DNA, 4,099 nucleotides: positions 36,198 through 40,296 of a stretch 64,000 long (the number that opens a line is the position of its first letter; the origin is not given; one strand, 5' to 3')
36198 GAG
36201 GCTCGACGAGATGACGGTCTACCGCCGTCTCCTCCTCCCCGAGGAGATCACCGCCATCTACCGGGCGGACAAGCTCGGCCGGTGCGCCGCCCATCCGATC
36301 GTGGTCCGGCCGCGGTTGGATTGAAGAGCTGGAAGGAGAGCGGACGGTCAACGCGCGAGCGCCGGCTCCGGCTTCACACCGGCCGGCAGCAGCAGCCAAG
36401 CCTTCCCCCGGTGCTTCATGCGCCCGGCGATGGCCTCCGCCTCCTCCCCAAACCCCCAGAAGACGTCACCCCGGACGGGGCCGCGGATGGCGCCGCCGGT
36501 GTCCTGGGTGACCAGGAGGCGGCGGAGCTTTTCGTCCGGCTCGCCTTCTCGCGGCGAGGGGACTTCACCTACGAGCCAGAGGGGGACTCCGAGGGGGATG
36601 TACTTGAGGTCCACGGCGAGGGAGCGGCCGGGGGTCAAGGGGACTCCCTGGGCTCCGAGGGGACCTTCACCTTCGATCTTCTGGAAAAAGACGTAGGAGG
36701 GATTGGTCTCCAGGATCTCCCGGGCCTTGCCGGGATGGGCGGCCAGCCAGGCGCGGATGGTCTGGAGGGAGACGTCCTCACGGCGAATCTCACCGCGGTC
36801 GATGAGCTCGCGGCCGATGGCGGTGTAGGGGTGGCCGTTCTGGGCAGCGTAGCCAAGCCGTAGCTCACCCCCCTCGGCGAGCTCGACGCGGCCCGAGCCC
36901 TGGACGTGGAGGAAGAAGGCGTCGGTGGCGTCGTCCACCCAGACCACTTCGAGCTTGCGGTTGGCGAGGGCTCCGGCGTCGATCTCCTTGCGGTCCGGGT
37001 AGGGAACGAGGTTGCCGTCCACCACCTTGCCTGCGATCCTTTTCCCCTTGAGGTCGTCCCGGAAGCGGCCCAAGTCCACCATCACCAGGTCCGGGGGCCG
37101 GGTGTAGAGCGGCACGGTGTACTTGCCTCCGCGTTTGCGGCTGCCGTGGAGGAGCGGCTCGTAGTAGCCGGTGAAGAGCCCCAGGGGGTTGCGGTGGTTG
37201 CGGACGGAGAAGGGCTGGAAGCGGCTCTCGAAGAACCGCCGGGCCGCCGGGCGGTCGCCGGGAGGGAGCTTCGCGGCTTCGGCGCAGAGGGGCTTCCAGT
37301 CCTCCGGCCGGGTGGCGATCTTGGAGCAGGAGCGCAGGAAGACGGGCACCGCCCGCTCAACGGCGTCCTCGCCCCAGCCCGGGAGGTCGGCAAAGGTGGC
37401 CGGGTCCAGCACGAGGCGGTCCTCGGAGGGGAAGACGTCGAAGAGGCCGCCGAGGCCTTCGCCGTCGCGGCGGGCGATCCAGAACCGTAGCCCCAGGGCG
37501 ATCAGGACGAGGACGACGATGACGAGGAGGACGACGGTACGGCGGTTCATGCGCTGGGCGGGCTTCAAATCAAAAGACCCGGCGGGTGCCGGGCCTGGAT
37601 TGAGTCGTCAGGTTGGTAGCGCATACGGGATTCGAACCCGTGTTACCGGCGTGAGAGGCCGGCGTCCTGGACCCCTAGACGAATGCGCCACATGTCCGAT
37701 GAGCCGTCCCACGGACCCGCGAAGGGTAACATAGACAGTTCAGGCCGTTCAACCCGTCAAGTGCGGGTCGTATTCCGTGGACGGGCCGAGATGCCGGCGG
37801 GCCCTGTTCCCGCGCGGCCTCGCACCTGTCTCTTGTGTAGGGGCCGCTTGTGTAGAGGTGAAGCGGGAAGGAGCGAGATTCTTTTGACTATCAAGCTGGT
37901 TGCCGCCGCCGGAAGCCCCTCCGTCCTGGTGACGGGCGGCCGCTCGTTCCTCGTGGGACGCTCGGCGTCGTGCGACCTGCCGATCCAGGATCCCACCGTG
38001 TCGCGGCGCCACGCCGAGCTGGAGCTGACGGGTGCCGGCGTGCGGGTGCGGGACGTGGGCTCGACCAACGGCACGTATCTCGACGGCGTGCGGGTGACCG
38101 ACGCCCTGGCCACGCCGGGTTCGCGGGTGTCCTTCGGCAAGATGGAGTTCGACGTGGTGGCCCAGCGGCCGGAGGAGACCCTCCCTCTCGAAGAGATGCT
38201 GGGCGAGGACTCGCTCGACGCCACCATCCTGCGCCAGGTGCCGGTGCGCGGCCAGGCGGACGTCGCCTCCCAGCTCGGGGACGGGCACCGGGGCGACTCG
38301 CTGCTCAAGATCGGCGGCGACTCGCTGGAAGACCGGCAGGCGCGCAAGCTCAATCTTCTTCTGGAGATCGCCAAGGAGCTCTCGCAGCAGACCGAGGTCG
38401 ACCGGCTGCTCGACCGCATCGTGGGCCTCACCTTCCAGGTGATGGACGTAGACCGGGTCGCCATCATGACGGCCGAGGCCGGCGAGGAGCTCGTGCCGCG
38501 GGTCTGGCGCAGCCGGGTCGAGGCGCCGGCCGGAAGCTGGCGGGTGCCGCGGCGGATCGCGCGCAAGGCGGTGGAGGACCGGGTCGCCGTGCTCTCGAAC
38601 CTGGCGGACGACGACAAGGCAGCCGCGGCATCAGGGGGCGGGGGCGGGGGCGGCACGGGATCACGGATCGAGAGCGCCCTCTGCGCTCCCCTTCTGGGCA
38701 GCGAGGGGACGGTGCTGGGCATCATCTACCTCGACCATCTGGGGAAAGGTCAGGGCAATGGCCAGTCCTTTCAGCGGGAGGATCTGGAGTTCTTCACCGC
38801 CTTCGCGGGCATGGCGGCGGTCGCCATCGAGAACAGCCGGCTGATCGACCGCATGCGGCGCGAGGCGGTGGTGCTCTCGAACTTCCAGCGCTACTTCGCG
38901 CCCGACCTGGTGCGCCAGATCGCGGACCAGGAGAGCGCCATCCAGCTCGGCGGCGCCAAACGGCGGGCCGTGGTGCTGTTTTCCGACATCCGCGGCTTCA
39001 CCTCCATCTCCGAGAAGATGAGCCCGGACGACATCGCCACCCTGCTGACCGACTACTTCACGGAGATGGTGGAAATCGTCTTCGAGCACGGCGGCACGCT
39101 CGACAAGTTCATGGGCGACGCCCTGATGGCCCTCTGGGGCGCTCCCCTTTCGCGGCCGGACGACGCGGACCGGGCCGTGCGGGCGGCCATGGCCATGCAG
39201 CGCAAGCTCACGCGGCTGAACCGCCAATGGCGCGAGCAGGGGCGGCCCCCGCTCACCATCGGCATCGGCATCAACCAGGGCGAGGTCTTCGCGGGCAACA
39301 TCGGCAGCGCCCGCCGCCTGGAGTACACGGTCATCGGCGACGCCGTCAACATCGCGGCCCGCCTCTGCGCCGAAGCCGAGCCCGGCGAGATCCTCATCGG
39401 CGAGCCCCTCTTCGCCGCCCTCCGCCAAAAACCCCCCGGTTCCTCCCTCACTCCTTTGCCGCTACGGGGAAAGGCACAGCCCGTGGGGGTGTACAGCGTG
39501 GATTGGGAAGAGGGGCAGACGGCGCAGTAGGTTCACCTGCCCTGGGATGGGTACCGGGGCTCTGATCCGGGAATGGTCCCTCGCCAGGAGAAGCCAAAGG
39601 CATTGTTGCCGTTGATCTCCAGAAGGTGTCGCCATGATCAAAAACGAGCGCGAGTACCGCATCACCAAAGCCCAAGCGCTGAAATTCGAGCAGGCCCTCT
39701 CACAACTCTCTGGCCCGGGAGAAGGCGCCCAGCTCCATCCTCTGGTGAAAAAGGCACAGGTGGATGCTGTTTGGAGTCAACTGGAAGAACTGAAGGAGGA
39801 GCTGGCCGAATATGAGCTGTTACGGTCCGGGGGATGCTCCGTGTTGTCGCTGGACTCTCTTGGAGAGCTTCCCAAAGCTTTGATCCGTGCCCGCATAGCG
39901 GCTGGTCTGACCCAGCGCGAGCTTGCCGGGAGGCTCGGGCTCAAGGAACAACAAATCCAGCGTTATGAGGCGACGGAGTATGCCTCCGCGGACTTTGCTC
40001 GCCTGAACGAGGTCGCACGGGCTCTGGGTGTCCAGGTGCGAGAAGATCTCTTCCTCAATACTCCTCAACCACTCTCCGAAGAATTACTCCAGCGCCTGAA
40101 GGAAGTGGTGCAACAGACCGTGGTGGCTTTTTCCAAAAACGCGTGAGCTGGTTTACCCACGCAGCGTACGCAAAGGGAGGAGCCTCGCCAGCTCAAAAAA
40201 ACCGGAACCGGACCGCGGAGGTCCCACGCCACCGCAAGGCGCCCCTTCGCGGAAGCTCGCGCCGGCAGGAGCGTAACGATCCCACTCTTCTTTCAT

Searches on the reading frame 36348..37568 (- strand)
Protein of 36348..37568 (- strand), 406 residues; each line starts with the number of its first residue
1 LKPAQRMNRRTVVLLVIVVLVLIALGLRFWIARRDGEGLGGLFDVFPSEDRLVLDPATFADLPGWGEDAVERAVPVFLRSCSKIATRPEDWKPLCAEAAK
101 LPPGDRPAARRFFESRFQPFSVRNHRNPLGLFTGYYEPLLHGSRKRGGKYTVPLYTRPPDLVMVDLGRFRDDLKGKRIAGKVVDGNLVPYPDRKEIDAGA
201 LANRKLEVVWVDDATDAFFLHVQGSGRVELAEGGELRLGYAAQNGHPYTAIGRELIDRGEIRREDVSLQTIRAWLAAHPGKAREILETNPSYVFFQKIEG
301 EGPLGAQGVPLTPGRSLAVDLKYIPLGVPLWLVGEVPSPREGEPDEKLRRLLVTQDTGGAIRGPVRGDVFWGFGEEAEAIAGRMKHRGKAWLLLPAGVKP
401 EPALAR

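Call 8: search_protein_families(library=pfam, proteins=[window:36348-37568:-], max_evalue=0.01)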
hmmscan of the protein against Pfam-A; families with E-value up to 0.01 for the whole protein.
window:36348-37568:- (406 aa): 2 families
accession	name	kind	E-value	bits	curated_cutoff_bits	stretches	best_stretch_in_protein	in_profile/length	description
PF03562.22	MltA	-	2.7e-64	216.5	24.3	1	131-296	1-163/163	MltA specific insert domain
PF06725.17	3D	-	3.5e-21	75.6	23.8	1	315-393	1-71/72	3D domain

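Call 92: search_protein_families(library=ncbifam, proteins=[window:36348-37568:-], max_evalue=10)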
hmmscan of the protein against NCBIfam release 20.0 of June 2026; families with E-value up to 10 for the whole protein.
window:36348-37568:- (406 aa): 1 family
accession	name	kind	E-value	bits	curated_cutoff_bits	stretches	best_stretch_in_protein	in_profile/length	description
NF008366.0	PRK11162.1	equivalog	8e-58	196.2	242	2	190-394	150-355/366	murein transglycosylase A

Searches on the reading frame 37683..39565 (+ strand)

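Call 8: search_protein_families(library=pfam, proteins=[window:37683-39530:+, window:37970-39565:+], max_evalue=0.01)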
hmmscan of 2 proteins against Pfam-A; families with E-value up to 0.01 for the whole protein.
window:37683-39530:+ (615 aa): 6 families
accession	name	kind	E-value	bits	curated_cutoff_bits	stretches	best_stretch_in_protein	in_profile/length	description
PF00211.25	Guanylate_cyc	-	2.4e-23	83.1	21.9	1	429-583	9-159/183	Adenylate and Guanylate cyclase catalytic domain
PF00498.31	FHA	-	8.5e-18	65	20.7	1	90-152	2-67/67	FHA domain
PF16697.10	Yop-YscD_cpl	-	1.9e-14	54.1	33.2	1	86-161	16-93/94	Inner membrane component of T3SS, cytoplasmic domain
PF01590.32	GAF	-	9.6e-14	52.5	22.4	1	239-382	2-133/133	GAF domain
PF13492.12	GAF_3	-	6.4e-09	36.8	27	1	239-384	2-129/129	GAF domain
PF13185.12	GAF_2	-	7.1e-08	33.2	28.6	1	239-383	4-136/136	GAF domain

window:37970-39565:+ (531 aa): 0 families

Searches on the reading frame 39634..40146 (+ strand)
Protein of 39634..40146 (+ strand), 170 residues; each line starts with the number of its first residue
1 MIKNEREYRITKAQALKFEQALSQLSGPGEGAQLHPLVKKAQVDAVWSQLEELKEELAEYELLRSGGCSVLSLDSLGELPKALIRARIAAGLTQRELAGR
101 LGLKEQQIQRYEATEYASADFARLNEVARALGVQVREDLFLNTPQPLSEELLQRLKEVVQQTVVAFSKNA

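Call 8: search_protein_families(library=pfam, proteins=[window:39634-40146:+], max_evalue=0.01)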
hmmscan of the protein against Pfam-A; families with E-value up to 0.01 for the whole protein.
window:39634-40146:+ (170 aa): 6 families
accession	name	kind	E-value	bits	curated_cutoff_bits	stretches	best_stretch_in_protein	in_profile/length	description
PF01381.28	HTH_3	-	1.5e-09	38.2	23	1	85-136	3-53/55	Helix-turn-helix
PF13560.12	HTH_31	-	7.8e-08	33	27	1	85-136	8-59/64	Helix-turn-helix domain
PF13443.12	HTH_26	-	5.7e-06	26.9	22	1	88-136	7-55/63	Cro/C1-type HTH DNA-binding domain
PF12844.13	HTH_19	-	0.00017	21.8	30.2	1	84-140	5-59/64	Helix-turn-helix domain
PF13413.12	HTH_25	-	0.00056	20.1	24.6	1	83-118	2-37/62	Helix-turn-helix domain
PF11268.13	DUF3071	-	0.0092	16.6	26.9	0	77-114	54-91/168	Protein of unknown function (DUF3071)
